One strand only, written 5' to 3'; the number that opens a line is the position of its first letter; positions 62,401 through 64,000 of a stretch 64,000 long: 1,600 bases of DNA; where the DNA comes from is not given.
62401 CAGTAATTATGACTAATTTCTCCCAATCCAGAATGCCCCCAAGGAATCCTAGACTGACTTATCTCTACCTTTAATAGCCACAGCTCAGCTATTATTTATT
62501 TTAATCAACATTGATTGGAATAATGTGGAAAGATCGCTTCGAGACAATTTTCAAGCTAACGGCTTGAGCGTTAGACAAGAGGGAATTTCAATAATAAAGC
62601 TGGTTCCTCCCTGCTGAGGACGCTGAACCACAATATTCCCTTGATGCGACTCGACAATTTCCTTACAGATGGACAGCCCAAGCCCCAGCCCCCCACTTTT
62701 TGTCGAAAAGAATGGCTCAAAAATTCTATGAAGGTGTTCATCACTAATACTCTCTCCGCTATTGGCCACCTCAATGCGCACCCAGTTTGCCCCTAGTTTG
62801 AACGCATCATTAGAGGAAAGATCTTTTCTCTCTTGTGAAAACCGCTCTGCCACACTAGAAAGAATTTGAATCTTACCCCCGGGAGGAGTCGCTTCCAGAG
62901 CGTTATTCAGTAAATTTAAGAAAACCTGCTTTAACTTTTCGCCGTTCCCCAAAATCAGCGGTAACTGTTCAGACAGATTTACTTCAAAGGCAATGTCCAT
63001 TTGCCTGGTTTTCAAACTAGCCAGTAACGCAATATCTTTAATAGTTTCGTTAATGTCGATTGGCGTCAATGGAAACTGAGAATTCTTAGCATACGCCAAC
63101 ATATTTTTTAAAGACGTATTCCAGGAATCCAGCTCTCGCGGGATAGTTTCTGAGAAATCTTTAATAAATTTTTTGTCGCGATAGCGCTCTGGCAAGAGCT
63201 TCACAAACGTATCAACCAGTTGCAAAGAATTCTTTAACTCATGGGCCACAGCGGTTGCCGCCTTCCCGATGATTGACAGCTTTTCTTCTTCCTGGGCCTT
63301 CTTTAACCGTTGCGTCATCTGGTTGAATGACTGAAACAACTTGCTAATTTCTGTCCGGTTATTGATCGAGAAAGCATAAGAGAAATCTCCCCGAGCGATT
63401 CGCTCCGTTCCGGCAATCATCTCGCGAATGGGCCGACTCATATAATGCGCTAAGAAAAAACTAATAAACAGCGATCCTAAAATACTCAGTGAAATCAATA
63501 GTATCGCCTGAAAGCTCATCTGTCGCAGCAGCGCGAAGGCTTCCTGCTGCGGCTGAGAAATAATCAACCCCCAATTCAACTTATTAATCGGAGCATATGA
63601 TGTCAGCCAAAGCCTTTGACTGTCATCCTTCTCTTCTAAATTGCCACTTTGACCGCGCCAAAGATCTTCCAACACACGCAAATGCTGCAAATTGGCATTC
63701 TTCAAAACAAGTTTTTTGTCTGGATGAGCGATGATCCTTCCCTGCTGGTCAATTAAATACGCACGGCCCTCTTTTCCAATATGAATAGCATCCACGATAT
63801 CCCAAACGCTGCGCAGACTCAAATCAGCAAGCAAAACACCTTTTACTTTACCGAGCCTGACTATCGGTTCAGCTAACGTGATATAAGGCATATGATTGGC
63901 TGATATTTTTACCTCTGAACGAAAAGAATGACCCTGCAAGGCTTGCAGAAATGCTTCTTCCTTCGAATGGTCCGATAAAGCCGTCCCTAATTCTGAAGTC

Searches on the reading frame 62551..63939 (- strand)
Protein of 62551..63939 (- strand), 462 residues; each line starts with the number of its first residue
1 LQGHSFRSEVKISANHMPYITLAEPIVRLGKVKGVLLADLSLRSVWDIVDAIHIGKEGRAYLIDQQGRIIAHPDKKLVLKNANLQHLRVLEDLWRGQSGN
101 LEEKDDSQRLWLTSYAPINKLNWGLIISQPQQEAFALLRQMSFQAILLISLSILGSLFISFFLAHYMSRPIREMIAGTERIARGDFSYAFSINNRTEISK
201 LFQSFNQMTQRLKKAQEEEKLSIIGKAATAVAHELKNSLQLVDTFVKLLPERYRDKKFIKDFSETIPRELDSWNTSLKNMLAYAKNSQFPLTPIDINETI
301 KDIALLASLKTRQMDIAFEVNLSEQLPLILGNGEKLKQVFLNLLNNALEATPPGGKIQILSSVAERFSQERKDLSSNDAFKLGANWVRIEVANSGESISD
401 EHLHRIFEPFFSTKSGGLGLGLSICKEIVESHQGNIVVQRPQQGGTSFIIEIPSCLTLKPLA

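Call 26: search_protein_families(library=pfam, proteins=[window:62551-63939:-], max_evalue=0.00001)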
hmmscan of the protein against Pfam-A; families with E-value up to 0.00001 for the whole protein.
window:62551-63939:- (462 aa): 4 families
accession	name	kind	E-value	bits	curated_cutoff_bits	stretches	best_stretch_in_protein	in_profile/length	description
PF02518.31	HATPase_c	-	5.5e-24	85.2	26.4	1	332-453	2-108/111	Histidine kinase-, DNA gyrase B-, and HSP90-like ATPase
PF02743.24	dCache_1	-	5.8e-21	75.6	45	1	13-128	122-240/240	Cache domain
PF00672.30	HAMP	-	1.1e-13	51.7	25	1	162-213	1-52/53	HAMP domain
PF17201.10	Cache_3-Cache_2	-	3e-09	37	27.7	1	1-140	144-295/299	Cache 3/Cache 2 fusion domain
